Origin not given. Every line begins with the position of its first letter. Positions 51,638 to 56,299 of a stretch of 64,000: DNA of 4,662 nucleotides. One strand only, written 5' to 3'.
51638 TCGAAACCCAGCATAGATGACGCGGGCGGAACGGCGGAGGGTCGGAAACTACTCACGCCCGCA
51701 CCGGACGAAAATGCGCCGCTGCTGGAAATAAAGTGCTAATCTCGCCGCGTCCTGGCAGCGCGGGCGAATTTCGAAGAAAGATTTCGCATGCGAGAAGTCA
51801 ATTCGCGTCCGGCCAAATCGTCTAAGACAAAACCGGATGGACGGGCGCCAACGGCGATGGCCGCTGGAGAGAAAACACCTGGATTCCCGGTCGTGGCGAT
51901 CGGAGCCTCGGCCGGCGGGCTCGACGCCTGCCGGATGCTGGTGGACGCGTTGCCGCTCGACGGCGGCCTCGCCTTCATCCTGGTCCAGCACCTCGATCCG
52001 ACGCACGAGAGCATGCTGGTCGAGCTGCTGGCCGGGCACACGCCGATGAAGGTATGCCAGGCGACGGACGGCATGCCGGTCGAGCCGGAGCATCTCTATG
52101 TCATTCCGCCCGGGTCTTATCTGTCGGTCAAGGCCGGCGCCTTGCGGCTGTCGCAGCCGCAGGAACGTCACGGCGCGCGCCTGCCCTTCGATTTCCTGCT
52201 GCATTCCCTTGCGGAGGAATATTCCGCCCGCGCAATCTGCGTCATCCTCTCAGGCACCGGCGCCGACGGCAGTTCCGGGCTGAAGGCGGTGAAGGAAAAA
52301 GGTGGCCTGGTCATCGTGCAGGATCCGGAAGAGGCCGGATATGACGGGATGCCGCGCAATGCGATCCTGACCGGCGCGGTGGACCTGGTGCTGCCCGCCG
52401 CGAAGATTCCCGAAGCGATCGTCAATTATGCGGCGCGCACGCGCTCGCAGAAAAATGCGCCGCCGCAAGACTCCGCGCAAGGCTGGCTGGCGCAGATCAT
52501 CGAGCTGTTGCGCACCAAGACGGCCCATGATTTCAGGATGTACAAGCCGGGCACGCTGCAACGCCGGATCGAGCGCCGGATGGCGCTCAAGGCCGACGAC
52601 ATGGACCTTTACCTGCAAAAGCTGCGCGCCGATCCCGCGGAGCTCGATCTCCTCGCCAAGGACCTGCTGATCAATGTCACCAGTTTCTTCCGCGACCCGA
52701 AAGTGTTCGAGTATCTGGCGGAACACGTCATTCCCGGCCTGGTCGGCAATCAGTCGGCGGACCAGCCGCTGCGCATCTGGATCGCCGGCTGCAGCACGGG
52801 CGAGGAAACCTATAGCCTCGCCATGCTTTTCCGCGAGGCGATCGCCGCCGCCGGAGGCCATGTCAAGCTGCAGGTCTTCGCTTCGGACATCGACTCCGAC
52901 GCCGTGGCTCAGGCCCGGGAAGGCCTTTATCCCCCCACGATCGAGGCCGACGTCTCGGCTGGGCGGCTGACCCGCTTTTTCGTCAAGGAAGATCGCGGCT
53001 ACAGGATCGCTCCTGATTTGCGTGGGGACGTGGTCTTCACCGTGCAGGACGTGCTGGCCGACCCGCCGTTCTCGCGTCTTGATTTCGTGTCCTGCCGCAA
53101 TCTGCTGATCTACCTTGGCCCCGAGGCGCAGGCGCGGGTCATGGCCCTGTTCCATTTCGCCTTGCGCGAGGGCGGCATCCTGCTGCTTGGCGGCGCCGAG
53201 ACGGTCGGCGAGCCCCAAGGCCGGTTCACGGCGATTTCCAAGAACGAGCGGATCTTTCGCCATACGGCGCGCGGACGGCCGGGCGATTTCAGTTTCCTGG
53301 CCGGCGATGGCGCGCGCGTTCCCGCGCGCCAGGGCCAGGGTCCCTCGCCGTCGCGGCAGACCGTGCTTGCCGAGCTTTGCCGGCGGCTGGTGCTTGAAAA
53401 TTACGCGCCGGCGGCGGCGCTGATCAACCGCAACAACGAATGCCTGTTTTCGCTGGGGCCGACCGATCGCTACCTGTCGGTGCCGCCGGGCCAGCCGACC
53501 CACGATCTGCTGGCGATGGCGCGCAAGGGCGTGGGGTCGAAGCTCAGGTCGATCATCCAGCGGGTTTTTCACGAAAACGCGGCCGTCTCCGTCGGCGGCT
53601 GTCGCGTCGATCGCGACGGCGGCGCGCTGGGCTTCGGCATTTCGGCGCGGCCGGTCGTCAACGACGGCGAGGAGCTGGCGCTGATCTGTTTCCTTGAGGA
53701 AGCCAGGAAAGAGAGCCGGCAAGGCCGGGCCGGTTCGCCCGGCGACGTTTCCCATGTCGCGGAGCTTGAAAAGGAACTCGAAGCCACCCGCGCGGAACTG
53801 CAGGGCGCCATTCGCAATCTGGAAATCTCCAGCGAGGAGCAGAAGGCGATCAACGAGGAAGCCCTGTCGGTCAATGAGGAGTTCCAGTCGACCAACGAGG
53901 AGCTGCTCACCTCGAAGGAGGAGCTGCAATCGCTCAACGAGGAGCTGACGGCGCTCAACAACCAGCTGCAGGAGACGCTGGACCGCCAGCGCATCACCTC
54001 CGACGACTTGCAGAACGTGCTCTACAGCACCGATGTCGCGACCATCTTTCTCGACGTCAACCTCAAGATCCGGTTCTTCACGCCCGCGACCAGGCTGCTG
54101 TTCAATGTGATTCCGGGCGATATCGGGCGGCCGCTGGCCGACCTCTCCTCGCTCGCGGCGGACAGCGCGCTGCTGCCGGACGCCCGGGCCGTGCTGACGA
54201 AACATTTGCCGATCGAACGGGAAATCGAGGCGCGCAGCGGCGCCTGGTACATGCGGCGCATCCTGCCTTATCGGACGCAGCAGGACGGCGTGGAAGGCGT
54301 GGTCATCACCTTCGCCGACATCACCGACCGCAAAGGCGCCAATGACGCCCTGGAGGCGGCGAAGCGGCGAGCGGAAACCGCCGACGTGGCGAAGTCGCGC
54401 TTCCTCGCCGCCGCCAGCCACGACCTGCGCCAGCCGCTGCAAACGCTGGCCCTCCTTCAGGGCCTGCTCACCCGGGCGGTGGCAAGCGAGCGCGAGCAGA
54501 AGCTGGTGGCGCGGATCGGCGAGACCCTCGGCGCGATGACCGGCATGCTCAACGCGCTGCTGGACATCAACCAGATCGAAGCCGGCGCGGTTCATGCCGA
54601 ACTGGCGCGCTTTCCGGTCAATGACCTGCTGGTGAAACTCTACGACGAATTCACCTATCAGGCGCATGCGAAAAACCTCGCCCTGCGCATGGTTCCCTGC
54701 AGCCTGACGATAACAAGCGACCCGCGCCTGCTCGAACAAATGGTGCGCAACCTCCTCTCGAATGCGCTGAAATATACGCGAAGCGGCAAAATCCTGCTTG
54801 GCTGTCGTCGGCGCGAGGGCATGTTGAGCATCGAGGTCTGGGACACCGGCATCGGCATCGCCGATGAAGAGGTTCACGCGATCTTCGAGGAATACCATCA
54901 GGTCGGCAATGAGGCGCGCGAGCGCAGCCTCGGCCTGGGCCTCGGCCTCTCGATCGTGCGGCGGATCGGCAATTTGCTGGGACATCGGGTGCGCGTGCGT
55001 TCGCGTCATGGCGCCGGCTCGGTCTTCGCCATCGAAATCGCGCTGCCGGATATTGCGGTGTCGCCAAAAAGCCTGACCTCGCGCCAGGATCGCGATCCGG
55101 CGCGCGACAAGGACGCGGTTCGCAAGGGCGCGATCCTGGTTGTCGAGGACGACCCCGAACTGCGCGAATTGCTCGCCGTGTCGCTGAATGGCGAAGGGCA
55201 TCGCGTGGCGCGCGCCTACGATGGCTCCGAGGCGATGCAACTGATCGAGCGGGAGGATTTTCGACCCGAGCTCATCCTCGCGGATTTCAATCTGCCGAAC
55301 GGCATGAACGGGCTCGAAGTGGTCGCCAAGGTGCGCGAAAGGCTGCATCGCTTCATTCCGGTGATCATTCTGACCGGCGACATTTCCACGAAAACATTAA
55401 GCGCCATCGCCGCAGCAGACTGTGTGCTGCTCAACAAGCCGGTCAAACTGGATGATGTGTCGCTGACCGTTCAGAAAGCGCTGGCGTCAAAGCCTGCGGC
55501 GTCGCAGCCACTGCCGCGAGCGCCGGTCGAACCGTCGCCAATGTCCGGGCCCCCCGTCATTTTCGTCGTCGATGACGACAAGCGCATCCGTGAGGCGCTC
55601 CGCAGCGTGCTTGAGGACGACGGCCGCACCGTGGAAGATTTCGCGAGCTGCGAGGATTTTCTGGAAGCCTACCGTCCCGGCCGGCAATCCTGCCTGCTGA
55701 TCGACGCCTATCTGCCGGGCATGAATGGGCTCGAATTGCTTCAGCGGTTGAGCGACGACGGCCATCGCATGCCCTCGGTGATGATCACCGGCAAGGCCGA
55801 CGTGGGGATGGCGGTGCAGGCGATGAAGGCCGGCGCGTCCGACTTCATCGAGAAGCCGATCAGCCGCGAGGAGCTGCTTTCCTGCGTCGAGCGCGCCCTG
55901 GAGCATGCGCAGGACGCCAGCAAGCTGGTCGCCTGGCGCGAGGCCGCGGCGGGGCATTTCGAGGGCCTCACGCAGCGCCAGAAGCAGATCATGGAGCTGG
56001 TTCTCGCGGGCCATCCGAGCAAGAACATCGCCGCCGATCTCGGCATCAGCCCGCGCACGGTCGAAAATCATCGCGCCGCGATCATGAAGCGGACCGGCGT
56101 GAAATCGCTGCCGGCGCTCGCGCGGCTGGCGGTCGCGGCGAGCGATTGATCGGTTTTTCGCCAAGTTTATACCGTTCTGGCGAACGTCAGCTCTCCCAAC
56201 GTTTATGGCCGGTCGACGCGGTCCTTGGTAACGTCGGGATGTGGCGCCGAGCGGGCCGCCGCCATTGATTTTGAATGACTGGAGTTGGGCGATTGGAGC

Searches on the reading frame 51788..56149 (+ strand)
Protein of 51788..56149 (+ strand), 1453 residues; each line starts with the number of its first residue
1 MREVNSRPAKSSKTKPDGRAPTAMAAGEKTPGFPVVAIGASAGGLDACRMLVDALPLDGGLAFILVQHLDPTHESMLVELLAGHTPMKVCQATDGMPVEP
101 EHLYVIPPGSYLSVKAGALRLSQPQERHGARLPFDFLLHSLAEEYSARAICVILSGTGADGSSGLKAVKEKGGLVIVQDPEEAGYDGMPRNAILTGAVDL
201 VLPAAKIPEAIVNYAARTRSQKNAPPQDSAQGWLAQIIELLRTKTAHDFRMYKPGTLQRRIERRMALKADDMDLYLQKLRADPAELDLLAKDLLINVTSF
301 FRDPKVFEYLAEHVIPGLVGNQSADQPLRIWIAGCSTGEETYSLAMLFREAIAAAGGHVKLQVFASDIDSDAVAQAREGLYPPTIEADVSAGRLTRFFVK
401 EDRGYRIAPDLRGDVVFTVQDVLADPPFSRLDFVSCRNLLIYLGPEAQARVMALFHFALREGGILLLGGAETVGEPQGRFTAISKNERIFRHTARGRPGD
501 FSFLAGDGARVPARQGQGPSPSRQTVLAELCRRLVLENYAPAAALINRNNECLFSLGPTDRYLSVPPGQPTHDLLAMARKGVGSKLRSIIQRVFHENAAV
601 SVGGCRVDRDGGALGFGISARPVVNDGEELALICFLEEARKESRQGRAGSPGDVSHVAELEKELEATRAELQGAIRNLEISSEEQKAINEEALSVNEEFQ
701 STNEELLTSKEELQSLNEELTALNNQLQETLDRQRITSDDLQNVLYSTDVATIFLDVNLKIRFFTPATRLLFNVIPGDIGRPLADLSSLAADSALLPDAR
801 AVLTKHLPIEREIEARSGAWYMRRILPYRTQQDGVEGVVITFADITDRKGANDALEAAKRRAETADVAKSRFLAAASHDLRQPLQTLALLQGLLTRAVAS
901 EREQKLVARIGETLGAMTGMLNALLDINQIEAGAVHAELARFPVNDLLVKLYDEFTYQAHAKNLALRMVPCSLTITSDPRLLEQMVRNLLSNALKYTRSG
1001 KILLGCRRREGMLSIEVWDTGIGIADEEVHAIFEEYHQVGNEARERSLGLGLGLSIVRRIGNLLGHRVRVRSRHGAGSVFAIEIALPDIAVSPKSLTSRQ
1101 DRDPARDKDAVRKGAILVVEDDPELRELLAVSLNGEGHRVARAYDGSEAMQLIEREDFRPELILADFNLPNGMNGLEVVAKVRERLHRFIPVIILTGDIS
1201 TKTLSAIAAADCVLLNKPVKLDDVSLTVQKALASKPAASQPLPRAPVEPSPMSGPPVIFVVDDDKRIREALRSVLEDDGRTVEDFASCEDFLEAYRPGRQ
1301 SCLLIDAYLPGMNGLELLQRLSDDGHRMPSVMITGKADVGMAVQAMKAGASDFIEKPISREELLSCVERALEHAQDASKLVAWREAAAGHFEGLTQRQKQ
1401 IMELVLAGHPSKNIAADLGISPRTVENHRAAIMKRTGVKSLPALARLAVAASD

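Call 24: search_protein_families(library=ncbifam, proteins=[window:51788-56149:+], max_evalue=0.001)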
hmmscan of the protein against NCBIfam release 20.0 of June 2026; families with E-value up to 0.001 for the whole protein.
window:51788-56149:+ (1453 aa): 163 families (the best 25 are shown)
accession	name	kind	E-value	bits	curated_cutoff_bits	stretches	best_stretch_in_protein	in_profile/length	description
NF041832.1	near_NosP_CTERM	subfamily_domain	1.6e-108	363.1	400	2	863-1221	1-359/370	NahK/ErcS family hybrid sensor histidine kinase/response regulator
NF041831.1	NO_HK_NahK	exception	8.6e-79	265.5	1500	1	844-1220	469-842/854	hybrid sensor histidine kinase/response regulator NahK/ErcS'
NF006900.1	PRK09390.1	equivalog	3.1e-69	232.6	255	2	1252-1451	1-200/203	response regulator FixJ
NF008302.0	PRK11091.1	equivalog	1.2e-63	215.5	838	2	654-1236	70-647/779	aerobic respiration two-component sensor histidine kinase ArcB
TIGR02956.1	TMAO_torS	equivalog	2.7e-61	207.8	676.5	2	856-1236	451-824/967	TMAO reductase system sensor histidine kinase/response regulator TorS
NF008099.0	PRK10841.1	equivalog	1.2e-55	188.8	920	3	841-1094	442-698/949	two-component system sensor histidine kinase RcsC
NF038297.2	hybrid_HK_HrmK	equivalog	6.5e-54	183.6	725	2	844-1196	210-571/607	hybrid histidine kinase/response regulator HrmK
NF041947.1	LuxQ_Vibrio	equivalog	1.6e-53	181.8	1200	1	830-1222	433-829/843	quorum-sensing autoinducer 2 sensor kinase/phosphatase LuxQ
NF009206.0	PRK12555.1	subfamily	2.8e-53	181.1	342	3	21-217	141-338/340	chemotaxis-specific protein-glutamate methyltransferase CheB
NF011874.0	PRK15347.1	equivalog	2.4e-51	174.8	852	3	853-1091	382-619/921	two component system sensor kinase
NF001965.0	PRK00742.1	subfamily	1.5e-50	172.4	293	3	17-216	151-354/357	chemotaxis-specific protein-glutamate methyltransferase CheB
NF046044.1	PnpS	equivalog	4.9e-44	150.9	400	1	701-1084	17-389/390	two-component system histidine kinase PnpS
NF041880.1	EPS_EpsF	equivalog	1.4e-43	149.2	900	2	819-1082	231-489/492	response regulator EpsF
NF008318.0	PRK11107.1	equivalog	1.5e-42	145.7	890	1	854-1381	278-795/920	two-component sensor histidine kinase BarA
NF040749.1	tetrathio_RR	equivalog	1.1e-38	132.8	290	1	1257-1444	1-184/191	tetrathionate respiration response regulator TtrR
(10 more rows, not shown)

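Call 32: search_protein_families(library=pfam, proteins=[window:51788-56149:+], max_evalue=0.0001)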
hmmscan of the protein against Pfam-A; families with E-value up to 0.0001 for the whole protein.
window:51788-56149:+ (1453 aa): 10 families
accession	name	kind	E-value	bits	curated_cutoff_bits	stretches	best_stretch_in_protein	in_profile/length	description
PF01339.22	CheB_methylest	-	1.2e-56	191.6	24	1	36-211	1-174/174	CheB methylesterase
PF01739.24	CheR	-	3e-49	167.5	27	1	296-486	1-192/195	CheR methyltransferase, SAM binding domain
PF00072.30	Response_reg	-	9.3e-46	155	30.2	2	1258-1367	1-110/111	Response regulator receiver domain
PF13596.12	PAS_10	-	8.4e-25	87.9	22.1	1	741-846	1-106/106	PAS domain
PF02518.31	HATPase_c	-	3.2e-22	79.5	26.4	1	978-1086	2-109/111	Histidine kinase-, DNA gyrase B-, and HSP90-like ATPase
PF00196.25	GerE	-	2.6e-16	59.4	23.5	1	1394-1448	3-57/57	Bacterial regulatory proteins, luxR family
PF03705.20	CheR_N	-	2.2e-09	37.3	27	1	235-283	4-53/53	CheR methyltransferase, all-alpha domain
PF00512.31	HisKA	-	7.6e-09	35.9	26.9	1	868-933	1-66/66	His Kinase A (phospho-acceptor) domain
PF08448.16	PAS_4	-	3.8e-08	34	23.1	1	747-849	3-109/110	PAS fold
PF08281.18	Sigma70_r4_2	-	6.7e-07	29.3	25.7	1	1392-1434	9-52/54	Sigma-70, region 4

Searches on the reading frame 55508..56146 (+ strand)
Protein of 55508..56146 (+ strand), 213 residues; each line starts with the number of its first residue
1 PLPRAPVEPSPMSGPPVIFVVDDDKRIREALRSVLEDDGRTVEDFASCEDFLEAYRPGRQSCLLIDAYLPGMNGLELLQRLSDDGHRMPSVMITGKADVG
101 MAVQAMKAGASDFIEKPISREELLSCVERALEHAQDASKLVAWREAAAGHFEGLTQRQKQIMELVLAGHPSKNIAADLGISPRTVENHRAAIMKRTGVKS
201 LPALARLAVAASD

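Call 33: search_solved_structures(query=window:55508-56146:+, max_evalue=0.00001, show_alignments=3)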
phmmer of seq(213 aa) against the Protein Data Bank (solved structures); distinct sequences matched with E-value up to 0.00001: 211 (the best 60 are shown).
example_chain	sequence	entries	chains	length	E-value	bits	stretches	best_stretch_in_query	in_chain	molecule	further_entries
1yio_A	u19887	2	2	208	1.4e-39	139.1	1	12-207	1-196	response regulatory protein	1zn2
5xso_A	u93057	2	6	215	1.8e-37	132.2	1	12-211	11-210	Response regulator FixJ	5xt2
1d5w_A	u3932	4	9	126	3.8e-23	85.4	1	18-134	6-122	TRANSCRIPTIONAL REGULATORY PROTEIN FIXJ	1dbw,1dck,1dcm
1qkk_A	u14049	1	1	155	2.2e-21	79.7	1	14-154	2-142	C4-DICARBOXYLATE TRANSPORT TRANSCRIPTIONAL REGULATORY PROTEIN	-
1l5y_A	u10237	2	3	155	7.2e-21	78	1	14-154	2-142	C4-DICARBOXYLATE TRANSPORT TRANSCRIPTIONAL REGULATORY PROTEIN DCTD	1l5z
1dc7_A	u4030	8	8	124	1.6e-17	67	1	17-136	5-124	NITROGEN REGULATION PROTEIN | NITROGEN REGULATION PROTEIN NR(I) | NTRC RECEIVER DOMAIN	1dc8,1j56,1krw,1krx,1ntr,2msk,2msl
3kto_A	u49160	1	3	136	4.2e-16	62.4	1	14-136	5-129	Response regulator receiver protein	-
4ldz_A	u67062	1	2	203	7.3e-16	61.7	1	18-200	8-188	Transcriptional regulatory protein DesR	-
4d6x_A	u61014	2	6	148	2.2e-15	60.1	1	18-134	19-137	BACTERIAL REGULATORY, FIS FAMILY PROTEIN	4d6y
9xzo_A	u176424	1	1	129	5.7e-15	58.8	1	18-131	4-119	De novo protein M1X0B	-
5m7n_A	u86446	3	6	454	8e-15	58.3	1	18-139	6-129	Nitrogen assimilation regulatory protein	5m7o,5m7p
1zy2_A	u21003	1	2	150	2e-14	57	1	18-135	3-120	transcriptional regulator NtrC1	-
5tqj_A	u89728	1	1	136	2.1e-14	56.9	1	14-119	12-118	Response regulator receiver protein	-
3nhz_A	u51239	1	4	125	2.8e-14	56.5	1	18-132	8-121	Two component system transcriptional regulator mtrA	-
4l4u_A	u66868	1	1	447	3.8e-14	56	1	18-135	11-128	Transcriptional regulator (NtrC family)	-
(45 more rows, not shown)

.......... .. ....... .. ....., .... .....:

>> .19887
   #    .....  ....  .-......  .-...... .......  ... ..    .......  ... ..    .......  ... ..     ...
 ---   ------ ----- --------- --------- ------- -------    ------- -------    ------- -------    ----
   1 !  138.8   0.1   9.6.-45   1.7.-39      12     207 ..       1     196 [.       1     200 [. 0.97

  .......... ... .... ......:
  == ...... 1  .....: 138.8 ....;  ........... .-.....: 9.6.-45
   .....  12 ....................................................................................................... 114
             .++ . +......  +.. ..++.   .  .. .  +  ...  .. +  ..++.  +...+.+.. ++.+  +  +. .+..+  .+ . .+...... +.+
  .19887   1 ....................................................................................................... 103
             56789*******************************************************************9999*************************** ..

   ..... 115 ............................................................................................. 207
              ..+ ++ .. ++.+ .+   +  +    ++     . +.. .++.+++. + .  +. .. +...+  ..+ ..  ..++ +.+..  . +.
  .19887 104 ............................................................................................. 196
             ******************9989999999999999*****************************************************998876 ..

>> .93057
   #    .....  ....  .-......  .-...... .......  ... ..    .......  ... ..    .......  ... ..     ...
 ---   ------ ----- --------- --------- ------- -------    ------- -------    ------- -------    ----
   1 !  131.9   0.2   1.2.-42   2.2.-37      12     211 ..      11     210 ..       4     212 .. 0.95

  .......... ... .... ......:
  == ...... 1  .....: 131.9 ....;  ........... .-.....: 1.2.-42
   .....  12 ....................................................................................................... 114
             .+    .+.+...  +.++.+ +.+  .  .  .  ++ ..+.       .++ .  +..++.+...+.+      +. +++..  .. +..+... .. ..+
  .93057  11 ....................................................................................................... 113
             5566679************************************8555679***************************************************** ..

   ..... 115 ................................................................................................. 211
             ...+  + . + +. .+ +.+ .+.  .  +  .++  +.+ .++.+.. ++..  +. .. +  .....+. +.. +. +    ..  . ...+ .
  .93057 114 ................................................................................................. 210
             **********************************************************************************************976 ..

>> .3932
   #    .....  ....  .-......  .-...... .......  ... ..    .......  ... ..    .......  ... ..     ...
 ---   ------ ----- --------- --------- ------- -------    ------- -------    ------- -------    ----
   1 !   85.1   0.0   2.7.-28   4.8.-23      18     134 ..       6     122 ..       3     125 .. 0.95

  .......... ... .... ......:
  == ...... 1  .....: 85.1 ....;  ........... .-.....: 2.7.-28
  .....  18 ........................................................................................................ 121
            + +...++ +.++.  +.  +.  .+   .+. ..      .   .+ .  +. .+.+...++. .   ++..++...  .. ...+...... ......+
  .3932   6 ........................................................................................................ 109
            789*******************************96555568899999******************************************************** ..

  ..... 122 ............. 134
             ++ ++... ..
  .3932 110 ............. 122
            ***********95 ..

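Call 37: find_homologous_proteins(query=window:55508-56146:+, max_evalue=1e-30)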
Query seq(213 aa) (213 aa): 4197 proteins with E <= 1e-30 among 6247 candidates; the best 120 are listed.
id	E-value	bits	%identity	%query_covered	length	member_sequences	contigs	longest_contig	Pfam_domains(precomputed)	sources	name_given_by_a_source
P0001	1.4e-111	389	83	90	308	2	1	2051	PF00196.26,PF08281.19,PF00072.31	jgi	jgi:two-component system CheB/CheR fusion protein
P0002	1.1e-105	370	76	92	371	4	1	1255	PF00196.26,PF08281.19,PF00072.31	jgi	-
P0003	2.4e-105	369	78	93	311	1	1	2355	PF00196.26,PF08281.19,PF00072.31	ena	-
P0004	3.7e-105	368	79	100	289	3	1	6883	PF00196.26,PF08281.19,PF00072.31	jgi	jgi:two-component system CheB/CheR fusion protein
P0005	2.6e-104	365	75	93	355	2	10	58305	PF00196.26,PF08281.19,PF00072.31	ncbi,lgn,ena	-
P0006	2.0e-103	362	79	94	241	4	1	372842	PF00196.26,PF08281.19,PF00072.31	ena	-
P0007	3.1e-102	358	76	88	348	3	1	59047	PF00196.26,PF08281.19,PF00072.31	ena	-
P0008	3.4e-102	358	75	94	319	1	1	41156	PF00196.26,PF08281.19,PF00072.31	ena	-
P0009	9.8e-102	357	80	87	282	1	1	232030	PF00196.26,PF08281.19,PF00072.31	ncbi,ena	-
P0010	7.2e-101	354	79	88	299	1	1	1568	PF00196.26,PF08281.19,PF00072.31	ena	-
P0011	1.4e-100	353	71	93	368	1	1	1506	PF00196.26,PF08281.19,PF00072.31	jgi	jgi:two-component system CheB/CheR fusion protein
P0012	1.3e-99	350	71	93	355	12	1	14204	PF00196.26,PF08281.19,PF00072.31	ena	-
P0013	1.8e-99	349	77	92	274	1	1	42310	PF00196.26,PF08281.19,PF00072.31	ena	-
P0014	2.1e-99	349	70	93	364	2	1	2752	PF00196.26,PF08281.19,PF00072.31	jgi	jgi:two-component system CheB/CheR fusion protein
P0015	2.7e-99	349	77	87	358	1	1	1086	PF00196.26,PF08281.19,PF00072.31,PF06490.18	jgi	jgi:two-component system, chemotaxis family, CheB/CheR fusion protein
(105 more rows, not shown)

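Call 38: find_related_loci(query=window:55508-56146:+, collection=metagenome_contigs, flank=10000)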
Query seq(213 aa) (213 aa) in metagenome_contigs; peptide patterns used: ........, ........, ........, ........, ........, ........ (x = any residue, [..] = any of these).
600 stretches matched a pattern (row limit reached: there are more); 535 encode a relative of the query (tblastn E <= 1e-3); the best 80 are kept; 80 distinct loci.
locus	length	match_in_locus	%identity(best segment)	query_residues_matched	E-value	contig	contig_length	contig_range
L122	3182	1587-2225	83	1-213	4e-122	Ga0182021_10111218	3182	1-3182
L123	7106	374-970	84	1-202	4e-111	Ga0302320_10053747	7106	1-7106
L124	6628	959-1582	74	4-211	6e-101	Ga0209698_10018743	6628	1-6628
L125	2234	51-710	69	2-211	2e-103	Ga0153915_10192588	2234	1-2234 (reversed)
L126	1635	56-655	74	13-212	3e-104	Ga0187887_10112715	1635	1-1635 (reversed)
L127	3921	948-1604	68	2-213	5e-98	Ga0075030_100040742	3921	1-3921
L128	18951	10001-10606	73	1-200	3e-97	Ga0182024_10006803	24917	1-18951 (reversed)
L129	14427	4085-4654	76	13-202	7e-97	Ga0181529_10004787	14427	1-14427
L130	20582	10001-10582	75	7-200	2e-96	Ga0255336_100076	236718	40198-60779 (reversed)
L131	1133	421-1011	74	15-211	9e-104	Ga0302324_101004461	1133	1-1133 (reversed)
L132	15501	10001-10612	71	3-213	8e-96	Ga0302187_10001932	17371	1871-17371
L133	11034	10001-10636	69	1-211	2e-95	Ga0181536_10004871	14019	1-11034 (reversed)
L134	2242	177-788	71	3-213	2e-99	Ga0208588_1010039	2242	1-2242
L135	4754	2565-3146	75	9-200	3e-95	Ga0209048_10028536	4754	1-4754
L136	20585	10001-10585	74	6-200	3e-95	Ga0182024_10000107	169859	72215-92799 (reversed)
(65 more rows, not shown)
